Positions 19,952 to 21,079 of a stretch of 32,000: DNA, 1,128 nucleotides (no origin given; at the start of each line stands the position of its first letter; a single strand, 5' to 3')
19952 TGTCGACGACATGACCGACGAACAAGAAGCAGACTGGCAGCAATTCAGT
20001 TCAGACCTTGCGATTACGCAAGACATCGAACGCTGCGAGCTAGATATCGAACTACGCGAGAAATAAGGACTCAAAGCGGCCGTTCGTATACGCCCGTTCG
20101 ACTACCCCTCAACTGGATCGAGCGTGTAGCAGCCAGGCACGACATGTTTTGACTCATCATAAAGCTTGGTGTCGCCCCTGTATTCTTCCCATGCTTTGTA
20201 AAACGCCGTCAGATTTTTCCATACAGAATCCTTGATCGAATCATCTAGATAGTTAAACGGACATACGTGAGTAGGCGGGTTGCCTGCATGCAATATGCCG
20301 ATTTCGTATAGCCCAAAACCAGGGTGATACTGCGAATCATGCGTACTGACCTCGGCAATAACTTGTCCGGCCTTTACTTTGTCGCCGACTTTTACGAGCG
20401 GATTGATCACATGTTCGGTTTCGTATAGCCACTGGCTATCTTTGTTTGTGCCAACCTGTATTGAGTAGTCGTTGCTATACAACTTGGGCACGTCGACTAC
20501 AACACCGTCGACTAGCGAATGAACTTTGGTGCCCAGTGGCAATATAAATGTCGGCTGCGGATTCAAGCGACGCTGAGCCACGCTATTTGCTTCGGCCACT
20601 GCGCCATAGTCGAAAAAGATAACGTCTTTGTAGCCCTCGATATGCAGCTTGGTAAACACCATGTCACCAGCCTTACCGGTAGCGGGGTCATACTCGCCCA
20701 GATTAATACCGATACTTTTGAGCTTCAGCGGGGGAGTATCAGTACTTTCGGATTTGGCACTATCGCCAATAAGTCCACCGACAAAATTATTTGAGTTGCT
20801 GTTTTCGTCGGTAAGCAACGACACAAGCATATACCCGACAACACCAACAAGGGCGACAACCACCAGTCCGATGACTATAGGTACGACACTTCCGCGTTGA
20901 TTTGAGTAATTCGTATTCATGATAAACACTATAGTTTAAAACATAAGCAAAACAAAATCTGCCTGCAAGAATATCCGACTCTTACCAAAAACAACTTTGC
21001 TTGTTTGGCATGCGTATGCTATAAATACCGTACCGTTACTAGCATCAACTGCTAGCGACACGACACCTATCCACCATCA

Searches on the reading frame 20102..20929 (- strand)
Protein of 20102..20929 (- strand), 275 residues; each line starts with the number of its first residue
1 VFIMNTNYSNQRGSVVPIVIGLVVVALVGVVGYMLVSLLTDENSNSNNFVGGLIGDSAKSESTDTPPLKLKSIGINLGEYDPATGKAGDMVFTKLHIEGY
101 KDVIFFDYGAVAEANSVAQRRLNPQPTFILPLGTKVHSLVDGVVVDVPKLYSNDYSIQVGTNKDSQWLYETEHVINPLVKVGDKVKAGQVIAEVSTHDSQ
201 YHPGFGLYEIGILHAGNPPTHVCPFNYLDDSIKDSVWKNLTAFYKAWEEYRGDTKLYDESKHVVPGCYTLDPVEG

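Call 6: search_protein_families(library=pfam, proteins=[window:20102-20929:-], max_evalue=0.01)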
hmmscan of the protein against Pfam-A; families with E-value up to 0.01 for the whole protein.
window:20102-20929:- (275 aa): 4 families
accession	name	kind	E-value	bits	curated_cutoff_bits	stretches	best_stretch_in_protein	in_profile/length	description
PF01551.29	Peptidase_M23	-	3.1e-08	34.1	28.7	1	130-200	10-78/96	Peptidase family M23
PF00364.28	Biotin_lipoyl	-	3.4e-05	24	22.1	1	171-196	14-38/73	Biotin-requiring enzyme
PF13375.12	RnfC_N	-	0.00018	21.9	25.6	1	141-195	5-62/101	RnfC Barrel sandwich hybrid domain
PF13533.13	Biotin_lipoyl_2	-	0.0014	18.9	29.8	0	179-194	16-31/32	Biotin-lipoyl like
